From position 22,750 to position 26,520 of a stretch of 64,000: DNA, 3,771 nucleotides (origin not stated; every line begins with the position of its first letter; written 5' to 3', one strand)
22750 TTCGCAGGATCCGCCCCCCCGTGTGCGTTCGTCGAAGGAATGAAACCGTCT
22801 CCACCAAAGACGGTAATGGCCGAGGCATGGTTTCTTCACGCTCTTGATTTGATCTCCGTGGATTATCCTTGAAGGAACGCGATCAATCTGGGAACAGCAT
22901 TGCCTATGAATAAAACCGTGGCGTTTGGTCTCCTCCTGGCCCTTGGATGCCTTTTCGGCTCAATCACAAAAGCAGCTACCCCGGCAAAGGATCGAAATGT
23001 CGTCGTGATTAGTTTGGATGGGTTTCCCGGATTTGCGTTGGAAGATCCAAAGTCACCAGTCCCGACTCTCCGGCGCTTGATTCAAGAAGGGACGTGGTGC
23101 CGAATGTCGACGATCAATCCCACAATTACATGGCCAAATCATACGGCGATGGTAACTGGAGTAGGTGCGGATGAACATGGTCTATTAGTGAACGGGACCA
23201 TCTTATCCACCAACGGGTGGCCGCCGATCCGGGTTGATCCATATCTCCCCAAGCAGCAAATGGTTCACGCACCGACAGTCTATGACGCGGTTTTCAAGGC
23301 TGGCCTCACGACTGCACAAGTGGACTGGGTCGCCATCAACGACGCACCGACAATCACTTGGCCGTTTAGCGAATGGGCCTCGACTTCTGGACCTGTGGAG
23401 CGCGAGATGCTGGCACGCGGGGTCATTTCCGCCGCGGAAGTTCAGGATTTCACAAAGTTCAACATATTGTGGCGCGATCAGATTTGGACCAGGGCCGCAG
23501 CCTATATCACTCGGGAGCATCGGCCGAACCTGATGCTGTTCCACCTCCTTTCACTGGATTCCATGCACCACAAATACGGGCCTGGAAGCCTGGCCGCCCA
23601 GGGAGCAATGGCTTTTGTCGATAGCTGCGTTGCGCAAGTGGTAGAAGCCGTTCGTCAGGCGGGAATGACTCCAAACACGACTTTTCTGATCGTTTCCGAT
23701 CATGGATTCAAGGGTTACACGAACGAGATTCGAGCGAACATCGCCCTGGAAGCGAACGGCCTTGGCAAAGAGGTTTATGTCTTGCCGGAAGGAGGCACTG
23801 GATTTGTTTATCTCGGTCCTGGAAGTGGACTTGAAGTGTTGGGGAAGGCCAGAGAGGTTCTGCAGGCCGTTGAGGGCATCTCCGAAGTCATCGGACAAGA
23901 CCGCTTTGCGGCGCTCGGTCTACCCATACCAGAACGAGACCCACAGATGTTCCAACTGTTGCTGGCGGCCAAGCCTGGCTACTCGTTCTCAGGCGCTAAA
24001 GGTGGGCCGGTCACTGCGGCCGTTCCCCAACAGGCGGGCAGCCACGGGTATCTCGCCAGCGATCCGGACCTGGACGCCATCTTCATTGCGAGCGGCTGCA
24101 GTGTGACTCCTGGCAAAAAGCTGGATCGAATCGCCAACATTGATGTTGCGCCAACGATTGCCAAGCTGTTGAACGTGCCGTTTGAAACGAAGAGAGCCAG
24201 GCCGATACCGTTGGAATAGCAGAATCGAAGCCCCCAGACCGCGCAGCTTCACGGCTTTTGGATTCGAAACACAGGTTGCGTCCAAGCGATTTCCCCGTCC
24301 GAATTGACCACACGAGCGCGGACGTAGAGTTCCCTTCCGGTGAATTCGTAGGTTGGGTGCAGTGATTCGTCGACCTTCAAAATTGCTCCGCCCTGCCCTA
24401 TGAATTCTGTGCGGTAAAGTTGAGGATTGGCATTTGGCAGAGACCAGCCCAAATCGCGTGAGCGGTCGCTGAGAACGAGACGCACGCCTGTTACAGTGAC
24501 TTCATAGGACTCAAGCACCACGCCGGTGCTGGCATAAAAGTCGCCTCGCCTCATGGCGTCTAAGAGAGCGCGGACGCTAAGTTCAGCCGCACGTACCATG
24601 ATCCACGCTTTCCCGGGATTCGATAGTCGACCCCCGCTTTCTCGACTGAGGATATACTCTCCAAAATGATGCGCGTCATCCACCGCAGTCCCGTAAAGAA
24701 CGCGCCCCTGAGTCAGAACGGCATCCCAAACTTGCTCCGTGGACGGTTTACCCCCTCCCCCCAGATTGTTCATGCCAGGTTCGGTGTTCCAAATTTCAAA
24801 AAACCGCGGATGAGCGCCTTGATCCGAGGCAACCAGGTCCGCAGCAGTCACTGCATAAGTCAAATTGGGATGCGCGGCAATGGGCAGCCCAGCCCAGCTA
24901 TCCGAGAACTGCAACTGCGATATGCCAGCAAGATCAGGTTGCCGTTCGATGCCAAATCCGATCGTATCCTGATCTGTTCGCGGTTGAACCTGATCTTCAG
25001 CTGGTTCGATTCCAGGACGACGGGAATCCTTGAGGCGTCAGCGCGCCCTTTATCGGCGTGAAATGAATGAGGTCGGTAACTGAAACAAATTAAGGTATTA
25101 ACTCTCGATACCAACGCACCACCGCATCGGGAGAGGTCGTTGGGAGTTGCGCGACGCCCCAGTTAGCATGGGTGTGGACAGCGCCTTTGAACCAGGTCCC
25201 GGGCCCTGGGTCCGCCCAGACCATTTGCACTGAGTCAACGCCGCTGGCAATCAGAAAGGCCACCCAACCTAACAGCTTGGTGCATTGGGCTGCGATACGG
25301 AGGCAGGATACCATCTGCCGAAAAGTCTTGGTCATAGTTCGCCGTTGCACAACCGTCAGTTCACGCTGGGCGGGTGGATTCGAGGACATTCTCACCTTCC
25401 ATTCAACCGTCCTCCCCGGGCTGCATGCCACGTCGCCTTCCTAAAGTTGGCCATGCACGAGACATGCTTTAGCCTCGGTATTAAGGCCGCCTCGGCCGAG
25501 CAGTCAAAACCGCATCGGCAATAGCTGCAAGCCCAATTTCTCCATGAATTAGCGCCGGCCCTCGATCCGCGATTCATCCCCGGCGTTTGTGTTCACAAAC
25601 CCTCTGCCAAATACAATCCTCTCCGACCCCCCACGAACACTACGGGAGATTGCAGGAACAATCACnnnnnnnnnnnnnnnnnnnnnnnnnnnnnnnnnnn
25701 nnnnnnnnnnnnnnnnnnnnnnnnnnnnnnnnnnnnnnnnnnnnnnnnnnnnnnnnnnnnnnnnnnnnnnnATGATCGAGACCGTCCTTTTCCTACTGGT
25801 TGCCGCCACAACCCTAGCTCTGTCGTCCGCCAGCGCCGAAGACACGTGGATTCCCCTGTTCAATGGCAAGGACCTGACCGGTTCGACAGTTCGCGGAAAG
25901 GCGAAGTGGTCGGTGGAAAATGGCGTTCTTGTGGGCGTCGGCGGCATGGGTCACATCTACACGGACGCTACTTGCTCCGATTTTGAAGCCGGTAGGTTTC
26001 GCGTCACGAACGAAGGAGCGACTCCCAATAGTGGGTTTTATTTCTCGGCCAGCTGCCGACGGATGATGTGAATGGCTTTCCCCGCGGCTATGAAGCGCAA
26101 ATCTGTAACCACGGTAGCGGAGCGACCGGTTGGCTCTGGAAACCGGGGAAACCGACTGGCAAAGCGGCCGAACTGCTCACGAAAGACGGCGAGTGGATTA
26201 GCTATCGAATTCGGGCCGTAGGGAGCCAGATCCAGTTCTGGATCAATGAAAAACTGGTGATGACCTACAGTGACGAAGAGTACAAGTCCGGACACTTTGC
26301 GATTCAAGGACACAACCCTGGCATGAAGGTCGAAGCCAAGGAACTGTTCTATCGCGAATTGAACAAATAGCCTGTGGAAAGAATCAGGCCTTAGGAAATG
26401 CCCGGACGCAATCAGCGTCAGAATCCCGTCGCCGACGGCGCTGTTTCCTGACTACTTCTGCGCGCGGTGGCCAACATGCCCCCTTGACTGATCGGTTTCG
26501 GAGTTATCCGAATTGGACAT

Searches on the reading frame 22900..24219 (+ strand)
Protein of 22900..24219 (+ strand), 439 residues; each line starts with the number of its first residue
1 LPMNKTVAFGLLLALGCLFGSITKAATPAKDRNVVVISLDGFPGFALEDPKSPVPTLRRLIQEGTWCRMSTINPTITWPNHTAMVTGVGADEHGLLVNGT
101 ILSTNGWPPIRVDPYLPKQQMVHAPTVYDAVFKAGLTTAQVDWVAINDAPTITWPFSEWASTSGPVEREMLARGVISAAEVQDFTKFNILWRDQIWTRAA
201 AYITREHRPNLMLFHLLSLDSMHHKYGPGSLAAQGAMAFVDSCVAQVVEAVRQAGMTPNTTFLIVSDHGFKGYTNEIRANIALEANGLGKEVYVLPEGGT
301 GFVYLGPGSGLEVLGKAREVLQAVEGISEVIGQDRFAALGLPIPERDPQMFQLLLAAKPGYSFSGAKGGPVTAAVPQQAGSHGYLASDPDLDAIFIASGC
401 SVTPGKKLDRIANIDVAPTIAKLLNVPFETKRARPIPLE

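Call 17: find_encoding_contigs(protein=window:22900-24219:+, flank=10000, max_places=10)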
Protein window:22900-24219:+ (439 aa): no gene with exactly this product is on record in the collection.

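Call 25: search_protein_families(library=pfam, proteins=[window:22900-24219:+], max_evalue=0.01)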
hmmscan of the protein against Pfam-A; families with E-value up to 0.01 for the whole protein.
window:22900-24219:+ (439 aa): 3 families
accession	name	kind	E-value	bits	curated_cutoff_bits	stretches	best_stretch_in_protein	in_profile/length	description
PF01663.27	Phosphodiest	-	1.7e-39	136.8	23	1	34-384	1-341/342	Type I phosphodiesterase / nucleotide pyrophosphatase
PF00884.28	Sulfatase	-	5.2e-08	33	25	1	32-274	1-247/301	Sulfatase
PF25294.1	RENR_N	-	0.0057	16.8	39.4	1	202-253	190-241/256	Renin receptor N-terminal domain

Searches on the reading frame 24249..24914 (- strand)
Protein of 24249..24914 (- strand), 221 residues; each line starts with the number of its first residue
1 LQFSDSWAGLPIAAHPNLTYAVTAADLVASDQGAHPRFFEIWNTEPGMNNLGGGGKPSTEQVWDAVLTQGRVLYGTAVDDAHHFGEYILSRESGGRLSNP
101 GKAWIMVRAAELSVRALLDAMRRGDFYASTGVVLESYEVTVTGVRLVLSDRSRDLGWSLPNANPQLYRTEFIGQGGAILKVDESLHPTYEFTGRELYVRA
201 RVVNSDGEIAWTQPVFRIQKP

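Call 25: search_protein_families(library=pfam, proteins=[window:24249-24914:-], max_evalue=0.01)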
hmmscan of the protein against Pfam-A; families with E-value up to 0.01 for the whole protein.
window:24249-24914:- (221 aa): 0 families

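Call 70: search_protein_families(library=pfam, proteins=[P0129, L022:197-886:+, P0121, P0134], max_evalue=0.001)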
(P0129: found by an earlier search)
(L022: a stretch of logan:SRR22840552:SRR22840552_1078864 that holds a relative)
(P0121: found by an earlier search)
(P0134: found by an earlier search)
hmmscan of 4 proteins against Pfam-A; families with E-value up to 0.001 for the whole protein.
P0129 (405 aa): 0 families

L022:197-886:+ (229 aa): 1 family
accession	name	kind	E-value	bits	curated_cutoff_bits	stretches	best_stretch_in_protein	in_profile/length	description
PF07963.17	N_methyl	-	0.00013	21.8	21.2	1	8-29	6-27/27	Prokaryotic N-terminal methylation motif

P0121 (199 aa): 2 families
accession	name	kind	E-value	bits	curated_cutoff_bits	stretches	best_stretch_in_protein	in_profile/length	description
PF06439.18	3keto-disac_hyd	-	5.4e-36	124.8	26.8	1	24-187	1-179/187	3-keto-disaccharide hydrolase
PF19763.6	DUF6250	-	0.00037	20.8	26.9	1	132-182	106-157/165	Domain of unknown function (DUF6250)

P0134 (316 aa): 4 families
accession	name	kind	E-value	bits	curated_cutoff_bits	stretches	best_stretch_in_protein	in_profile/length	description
PF07859.19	Abhydrolase_3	-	8.4e-14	52.3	25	1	90-213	2-110/210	alpha/beta hydrolase fold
PF20434.5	BD-FAE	-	2.3e-13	50.6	26.8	1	80-184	6-109/215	BD-FAE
PF00326.27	Peptidase_S9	-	1.1e-12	48.4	22.6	1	152-309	52-207/213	Prolyl oligopeptidase family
PF01738.24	DLH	-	2.3e-06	27.8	21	0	243-294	143-194/217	Dienelactone hydrolase family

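Call 71: search_protein_families(library=ncbifam, proteins=[P0129, L022:197-886:+, P0121, P0134], max_evalue=0.001)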
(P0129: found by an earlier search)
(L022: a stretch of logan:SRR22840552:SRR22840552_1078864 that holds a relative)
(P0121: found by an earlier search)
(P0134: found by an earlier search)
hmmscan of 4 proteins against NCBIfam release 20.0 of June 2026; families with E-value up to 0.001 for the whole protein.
P0129 (405 aa): 1 family
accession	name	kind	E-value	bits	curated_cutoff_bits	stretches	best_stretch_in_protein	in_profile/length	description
NF038032.1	CehA_McbA_metalo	domain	2.1e-25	89.8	80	1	78-400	2-313/315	CehA/McbA family metallohydrolase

L022:197-886:+ (229 aa): 8 families
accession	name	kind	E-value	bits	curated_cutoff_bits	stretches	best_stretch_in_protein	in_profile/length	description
NF040999.1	pilin_ComGC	equivalog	2.4e-06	27.7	75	1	8-44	3-39/84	competence type IV pilus major pilin ComGC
TIGR01710.1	typeII_sec_gspG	equivalog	6.1e-06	26.3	88.85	1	9-55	3-49/134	type II secretion system major pseudopilin GspG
NF041013.1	T4P_ComGE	equivalog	9.6e-06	25.6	49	1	8-40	5-37/83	competence type IV pilus minor pilin ComGE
TIGR01708.2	typeII_sec_gspH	equivalog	1.2e-05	25.4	80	1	9-40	4-37/169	type II secretion system minor pseudopilin GspH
NF041775.1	typeIV_PilA_Myxo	equivalog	2.1e-05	24.6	400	1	4-49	8-53/214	type IV pilin protein PilA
NF007862.0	PRK10574.1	equivalog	4e-05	23.8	138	1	8-39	6-37/145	prepilin peptidase-dependent pilin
TIGR02532.1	IV_pilin_GFxxxE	domain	4.8e-05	23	16.3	1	8-28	3-23/24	prepilin-type N-terminal cleavage/methylation domain-containing protein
TIGR02596.1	TIGR02596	subfamily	5.6e-05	23.3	70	1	9-42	1-33/196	Verru_Chthon cassette protein D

P0121 (199 aa): 0 families

P0134 (316 aa): 8 families
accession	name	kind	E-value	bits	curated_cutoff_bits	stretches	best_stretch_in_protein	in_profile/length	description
NF041902.1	pecacetest_PaeX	equivalog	5.5e-56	189.9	550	1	34-313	24-309/318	pectin acetylesterase PaeX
NF042968.1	AcxylEst_AxeA1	equivalog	6e-39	133.6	700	1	68-311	31-267/459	acetylxylan esterase AxeA1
NF052620.1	AryltfaseLP1002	equivalog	3.7e-28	98.6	300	1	87-309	33-263/265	lp_1002 family arylesterase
NF058653.1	LipP1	equivalog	9e-14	51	350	1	76-194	61-174/300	LipP1 family hormone-sensitive lipase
NF033149.0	CHL_hydrolase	equivalog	2.5e-08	33.2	500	1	76-191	64-175/310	chloramphenicol hydrolase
NF052354.1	EstLipQMycob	equivalog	0.00013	20.7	700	0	139-197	213-272/418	esterase LipQ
NF050058.1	e_dPHAscl_type1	hypoth_equivalog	0.00039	20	150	0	144-181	84-121/276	extracellular catalytic domain type 1 short-chain-length polyhydroxyalkanoate depolymerase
NF007547.0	PRK10162.1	equivalog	0.00088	18.3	389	0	88-181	86-174/321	acetyl esterase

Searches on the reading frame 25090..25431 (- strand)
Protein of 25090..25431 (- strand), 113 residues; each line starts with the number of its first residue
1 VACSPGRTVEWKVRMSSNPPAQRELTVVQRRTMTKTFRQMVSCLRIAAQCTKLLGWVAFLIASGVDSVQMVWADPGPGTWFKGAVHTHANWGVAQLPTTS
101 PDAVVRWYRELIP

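Call 25: search_protein_families(library=pfam, proteins=[window:25090-25431:-], max_evalue=0.01)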
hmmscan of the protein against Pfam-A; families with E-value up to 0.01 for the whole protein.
window:25090-25431:- (113 aa): 0 families

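Call 70: search_protein_families(library=pfam, proteins=[P0129, L022:197-886:+, P0121, P0134], max_evalue=0.001)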
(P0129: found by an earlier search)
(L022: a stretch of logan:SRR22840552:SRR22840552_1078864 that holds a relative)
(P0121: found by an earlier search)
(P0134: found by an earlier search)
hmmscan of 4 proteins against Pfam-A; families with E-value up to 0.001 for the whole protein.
P0129 (405 aa): 0 families

L022:197-886:+ (229 aa): 1 family
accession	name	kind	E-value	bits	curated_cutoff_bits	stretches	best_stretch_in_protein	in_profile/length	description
PF07963.17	N_methyl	-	0.00013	21.8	21.2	1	8-29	6-27/27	Prokaryotic N-terminal methylation motif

P0121 (199 aa): 2 families
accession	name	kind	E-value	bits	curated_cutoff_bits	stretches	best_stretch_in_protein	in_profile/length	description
PF06439.18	3keto-disac_hyd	-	5.4e-36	124.8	26.8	1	24-187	1-179/187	3-keto-disaccharide hydrolase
PF19763.6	DUF6250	-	0.00037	20.8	26.9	1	132-182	106-157/165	Domain of unknown function (DUF6250)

P0134 (316 aa): 4 families
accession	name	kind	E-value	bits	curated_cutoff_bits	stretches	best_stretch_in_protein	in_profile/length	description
PF07859.19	Abhydrolase_3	-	8.4e-14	52.3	25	1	90-213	2-110/210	alpha/beta hydrolase fold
PF20434.5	BD-FAE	-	2.3e-13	50.6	26.8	1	80-184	6-109/215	BD-FAE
PF00326.27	Peptidase_S9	-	1.1e-12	48.4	22.6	1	152-309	52-207/213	Prolyl oligopeptidase family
PF01738.24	DLH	-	2.3e-06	27.8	21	0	243-294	143-194/217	Dienelactone hydrolase family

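Call 71: search_protein_families(library=ncbifam, proteins=[P0129, L022:197-886:+, P0121, P0134], max_evalue=0.001)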
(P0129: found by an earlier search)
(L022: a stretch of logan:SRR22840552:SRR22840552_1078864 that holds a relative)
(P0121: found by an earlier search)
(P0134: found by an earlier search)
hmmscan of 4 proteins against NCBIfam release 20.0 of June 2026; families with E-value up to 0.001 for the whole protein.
P0129 (405 aa): 1 family
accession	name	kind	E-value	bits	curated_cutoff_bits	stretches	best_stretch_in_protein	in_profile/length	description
NF038032.1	CehA_McbA_metalo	domain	2.1e-25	89.8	80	1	78-400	2-313/315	CehA/McbA family metallohydrolase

L022:197-886:+ (229 aa): 8 families
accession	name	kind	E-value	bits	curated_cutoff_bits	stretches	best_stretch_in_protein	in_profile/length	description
NF040999.1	pilin_ComGC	equivalog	2.4e-06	27.7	75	1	8-44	3-39/84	competence type IV pilus major pilin ComGC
TIGR01710.1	typeII_sec_gspG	equivalog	6.1e-06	26.3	88.85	1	9-55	3-49/134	type II secretion system major pseudopilin GspG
NF041013.1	T4P_ComGE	equivalog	9.6e-06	25.6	49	1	8-40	5-37/83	competence type IV pilus minor pilin ComGE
TIGR01708.2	typeII_sec_gspH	equivalog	1.2e-05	25.4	80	1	9-40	4-37/169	type II secretion system minor pseudopilin GspH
NF041775.1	typeIV_PilA_Myxo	equivalog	2.1e-05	24.6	400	1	4-49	8-53/214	type IV pilin protein PilA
NF007862.0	PRK10574.1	equivalog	4e-05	23.8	138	1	8-39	6-37/145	prepilin peptidase-dependent pilin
TIGR02532.1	IV_pilin_GFxxxE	domain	4.8e-05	23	16.3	1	8-28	3-23/24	prepilin-type N-terminal cleavage/methylation domain-containing protein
TIGR02596.1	TIGR02596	subfamily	5.6e-05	23.3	70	1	9-42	1-33/196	Verru_Chthon cassette protein D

P0121 (199 aa): 0 families

P0134 (316 aa): 8 families
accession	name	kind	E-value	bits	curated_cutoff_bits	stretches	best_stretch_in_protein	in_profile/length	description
NF041902.1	pecacetest_PaeX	equivalog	5.5e-56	189.9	550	1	34-313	24-309/318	pectin acetylesterase PaeX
NF042968.1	AcxylEst_AxeA1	equivalog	6e-39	133.6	700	1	68-311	31-267/459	acetylxylan esterase AxeA1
NF052620.1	AryltfaseLP1002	equivalog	3.7e-28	98.6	300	1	87-309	33-263/265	lp_1002 family arylesterase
NF058653.1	LipP1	equivalog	9e-14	51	350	1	76-194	61-174/300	LipP1 family hormone-sensitive lipase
NF033149.0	CHL_hydrolase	equivalog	2.5e-08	33.2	500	1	76-191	64-175/310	chloramphenicol hydrolase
NF052354.1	EstLipQMycob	equivalog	0.00013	20.7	700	0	139-197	213-272/418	esterase LipQ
NF050058.1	e_dPHAscl_type1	hypoth_equivalog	0.00039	20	150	0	144-181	84-121/276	extracellular catalytic domain type 1 short-chain-length polyhydroxyalkanoate depolymerase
NF007547.0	PRK10162.1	equivalog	0.00088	18.3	389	0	88-181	86-174/321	acetyl esterase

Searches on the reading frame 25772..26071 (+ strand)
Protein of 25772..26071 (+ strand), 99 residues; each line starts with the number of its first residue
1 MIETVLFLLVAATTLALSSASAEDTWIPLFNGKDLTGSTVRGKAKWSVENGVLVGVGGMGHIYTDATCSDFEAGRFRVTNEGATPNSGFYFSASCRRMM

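Call 70: search_protein_families(library=pfam, proteins=[P0129, L022:197-886:+, P0121, P0134], max_evalue=0.001)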
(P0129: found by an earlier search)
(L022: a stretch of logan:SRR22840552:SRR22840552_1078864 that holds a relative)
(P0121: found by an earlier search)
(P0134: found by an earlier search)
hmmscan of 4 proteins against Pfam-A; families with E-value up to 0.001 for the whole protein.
P0129 (405 aa): 0 families

L022:197-886:+ (229 aa): 1 family
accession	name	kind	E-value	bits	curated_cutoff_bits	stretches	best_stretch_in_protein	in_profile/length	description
PF07963.17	N_methyl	-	0.00013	21.8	21.2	1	8-29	6-27/27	Prokaryotic N-terminal methylation motif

P0121 (199 aa): 2 families
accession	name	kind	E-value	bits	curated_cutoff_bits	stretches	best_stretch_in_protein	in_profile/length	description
PF06439.18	3keto-disac_hyd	-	5.4e-36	124.8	26.8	1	24-187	1-179/187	3-keto-disaccharide hydrolase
PF19763.6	DUF6250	-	0.00037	20.8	26.9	1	132-182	106-157/165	Domain of unknown function (DUF6250)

P0134 (316 aa): 4 families
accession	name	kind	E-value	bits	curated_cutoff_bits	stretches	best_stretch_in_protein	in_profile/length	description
PF07859.19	Abhydrolase_3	-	8.4e-14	52.3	25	1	90-213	2-110/210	alpha/beta hydrolase fold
PF20434.5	BD-FAE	-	2.3e-13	50.6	26.8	1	80-184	6-109/215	BD-FAE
PF00326.27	Peptidase_S9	-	1.1e-12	48.4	22.6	1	152-309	52-207/213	Prolyl oligopeptidase family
PF01738.24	DLH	-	2.3e-06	27.8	21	0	243-294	143-194/217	Dienelactone hydrolase family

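Call 71: search_protein_families(library=ncbifam, proteins=[P0129, L022:197-886:+, P0121, P0134], max_evalue=0.001)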
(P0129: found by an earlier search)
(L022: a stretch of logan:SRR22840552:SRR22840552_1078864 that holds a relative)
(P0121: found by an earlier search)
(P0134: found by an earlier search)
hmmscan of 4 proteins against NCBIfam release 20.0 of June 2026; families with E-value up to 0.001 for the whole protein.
P0129 (405 aa): 1 family
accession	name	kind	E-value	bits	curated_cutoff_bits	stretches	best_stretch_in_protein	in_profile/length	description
NF038032.1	CehA_McbA_metalo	domain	2.1e-25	89.8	80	1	78-400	2-313/315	CehA/McbA family metallohydrolase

L022:197-886:+ (229 aa): 8 families
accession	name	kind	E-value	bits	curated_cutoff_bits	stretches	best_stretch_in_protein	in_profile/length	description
NF040999.1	pilin_ComGC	equivalog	2.4e-06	27.7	75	1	8-44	3-39/84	competence type IV pilus major pilin ComGC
TIGR01710.1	typeII_sec_gspG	equivalog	6.1e-06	26.3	88.85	1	9-55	3-49/134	type II secretion system major pseudopilin GspG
NF041013.1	T4P_ComGE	equivalog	9.6e-06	25.6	49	1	8-40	5-37/83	competence type IV pilus minor pilin ComGE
TIGR01708.2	typeII_sec_gspH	equivalog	1.2e-05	25.4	80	1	9-40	4-37/169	type II secretion system minor pseudopilin GspH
NF041775.1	typeIV_PilA_Myxo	equivalog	2.1e-05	24.6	400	1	4-49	8-53/214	type IV pilin protein PilA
NF007862.0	PRK10574.1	equivalog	4e-05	23.8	138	1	8-39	6-37/145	prepilin peptidase-dependent pilin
TIGR02532.1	IV_pilin_GFxxxE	domain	4.8e-05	23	16.3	1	8-28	3-23/24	prepilin-type N-terminal cleavage/methylation domain-containing protein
TIGR02596.1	TIGR02596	subfamily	5.6e-05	23.3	70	1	9-42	1-33/196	Verru_Chthon cassette protein D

P0121 (199 aa): 0 families

P0134 (316 aa): 8 families
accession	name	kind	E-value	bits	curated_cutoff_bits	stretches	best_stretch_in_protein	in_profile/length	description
NF041902.1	pecacetest_PaeX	equivalog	5.5e-56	189.9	550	1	34-313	24-309/318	pectin acetylesterase PaeX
NF042968.1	AcxylEst_AxeA1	equivalog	6e-39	133.6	700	1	68-311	31-267/459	acetylxylan esterase AxeA1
NF052620.1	AryltfaseLP1002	equivalog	3.7e-28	98.6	300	1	87-309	33-263/265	lp_1002 family arylesterase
NF058653.1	LipP1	equivalog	9e-14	51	350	1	76-194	61-174/300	LipP1 family hormone-sensitive lipase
NF033149.0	CHL_hydrolase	equivalog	2.5e-08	33.2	500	1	76-191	64-175/310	chloramphenicol hydrolase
NF052354.1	EstLipQMycob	equivalog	0.00013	20.7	700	0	139-197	213-272/418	esterase LipQ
NF050058.1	e_dPHAscl_type1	hypoth_equivalog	0.00039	20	150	0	144-181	84-121/276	extracellular catalytic domain type 1 short-chain-length polyhydroxyalkanoate depolymerase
NF007547.0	PRK10162.1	equivalog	0.00088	18.3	389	0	88-181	86-174/321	acetyl esterase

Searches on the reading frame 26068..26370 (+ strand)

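Call 70: search_protein_families(library=pfam, proteins=[P0129, L022:197-886:+, P0121, P0134], max_evalue=0.001)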
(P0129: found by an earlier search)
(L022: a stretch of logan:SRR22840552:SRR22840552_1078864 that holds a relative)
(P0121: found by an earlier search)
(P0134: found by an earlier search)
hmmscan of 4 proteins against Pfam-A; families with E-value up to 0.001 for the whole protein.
P0129 (405 aa): 0 families

L022:197-886:+ (229 aa): 1 family
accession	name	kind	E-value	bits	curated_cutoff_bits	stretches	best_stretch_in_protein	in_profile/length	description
PF07963.17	N_methyl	-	0.00013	21.8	21.2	1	8-29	6-27/27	Prokaryotic N-terminal methylation motif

P0121 (199 aa): 2 families
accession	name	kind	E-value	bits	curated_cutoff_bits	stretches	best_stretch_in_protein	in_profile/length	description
PF06439.18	3keto-disac_hyd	-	5.4e-36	124.8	26.8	1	24-187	1-179/187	3-keto-disaccharide hydrolase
PF19763.6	DUF6250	-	0.00037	20.8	26.9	1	132-182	106-157/165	Domain of unknown function (DUF6250)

P0134 (316 aa): 4 families
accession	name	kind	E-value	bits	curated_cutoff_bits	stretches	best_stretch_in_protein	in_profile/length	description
PF07859.19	Abhydrolase_3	-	8.4e-14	52.3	25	1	90-213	2-110/210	alpha/beta hydrolase fold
PF20434.5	BD-FAE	-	2.3e-13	50.6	26.8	1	80-184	6-109/215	BD-FAE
PF00326.27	Peptidase_S9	-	1.1e-12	48.4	22.6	1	152-309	52-207/213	Prolyl oligopeptidase family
PF01738.24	DLH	-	2.3e-06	27.8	21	0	243-294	143-194/217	Dienelactone hydrolase family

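Call 71: search_protein_families(library=ncbifam, proteins=[P0129, L022:197-886:+, P0121, P0134], max_evalue=0.001)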
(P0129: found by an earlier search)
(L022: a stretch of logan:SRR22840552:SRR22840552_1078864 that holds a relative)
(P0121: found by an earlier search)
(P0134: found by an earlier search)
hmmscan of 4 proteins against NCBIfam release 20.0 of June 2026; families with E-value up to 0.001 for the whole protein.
P0129 (405 aa): 1 family
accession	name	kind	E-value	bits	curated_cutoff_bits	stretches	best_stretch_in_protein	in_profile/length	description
NF038032.1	CehA_McbA_metalo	domain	2.1e-25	89.8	80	1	78-400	2-313/315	CehA/McbA family metallohydrolase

L022:197-886:+ (229 aa): 8 families
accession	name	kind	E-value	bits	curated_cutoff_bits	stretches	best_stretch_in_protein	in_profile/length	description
NF040999.1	pilin_ComGC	equivalog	2.4e-06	27.7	75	1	8-44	3-39/84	competence type IV pilus major pilin ComGC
TIGR01710.1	typeII_sec_gspG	equivalog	6.1e-06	26.3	88.85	1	9-55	3-49/134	type II secretion system major pseudopilin GspG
NF041013.1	T4P_ComGE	equivalog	9.6e-06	25.6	49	1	8-40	5-37/83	competence type IV pilus minor pilin ComGE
TIGR01708.2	typeII_sec_gspH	equivalog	1.2e-05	25.4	80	1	9-40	4-37/169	type II secretion system minor pseudopilin GspH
NF041775.1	typeIV_PilA_Myxo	equivalog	2.1e-05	24.6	400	1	4-49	8-53/214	type IV pilin protein PilA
NF007862.0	PRK10574.1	equivalog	4e-05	23.8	138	1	8-39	6-37/145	prepilin peptidase-dependent pilin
TIGR02532.1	IV_pilin_GFxxxE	domain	4.8e-05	23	16.3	1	8-28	3-23/24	prepilin-type N-terminal cleavage/methylation domain-containing protein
TIGR02596.1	TIGR02596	subfamily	5.6e-05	23.3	70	1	9-42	1-33/196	Verru_Chthon cassette protein D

P0121 (199 aa): 0 families

P0134 (316 aa): 8 families
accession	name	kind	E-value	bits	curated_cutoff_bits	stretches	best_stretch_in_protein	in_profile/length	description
NF041902.1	pecacetest_PaeX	equivalog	5.5e-56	189.9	550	1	34-313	24-309/318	pectin acetylesterase PaeX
NF042968.1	AcxylEst_AxeA1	equivalog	6e-39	133.6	700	1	68-311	31-267/459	acetylxylan esterase AxeA1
NF052620.1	AryltfaseLP1002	equivalog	3.7e-28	98.6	300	1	87-309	33-263/265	lp_1002 family arylesterase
NF058653.1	LipP1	equivalog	9e-14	51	350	1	76-194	61-174/300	LipP1 family hormone-sensitive lipase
NF033149.0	CHL_hydrolase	equivalog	2.5e-08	33.2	500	1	76-191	64-175/310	chloramphenicol hydrolase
NF052354.1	EstLipQMycob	equivalog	0.00013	20.7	700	0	139-197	213-272/418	esterase LipQ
NF050058.1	e_dPHAscl_type1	hypoth_equivalog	0.00039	20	150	0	144-181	84-121/276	extracellular catalytic domain type 1 short-chain-length polyhydroxyalkanoate depolymerase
NF007547.0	PRK10162.1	equivalog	0.00088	18.3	389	0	88-181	86-174/321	acetyl esterase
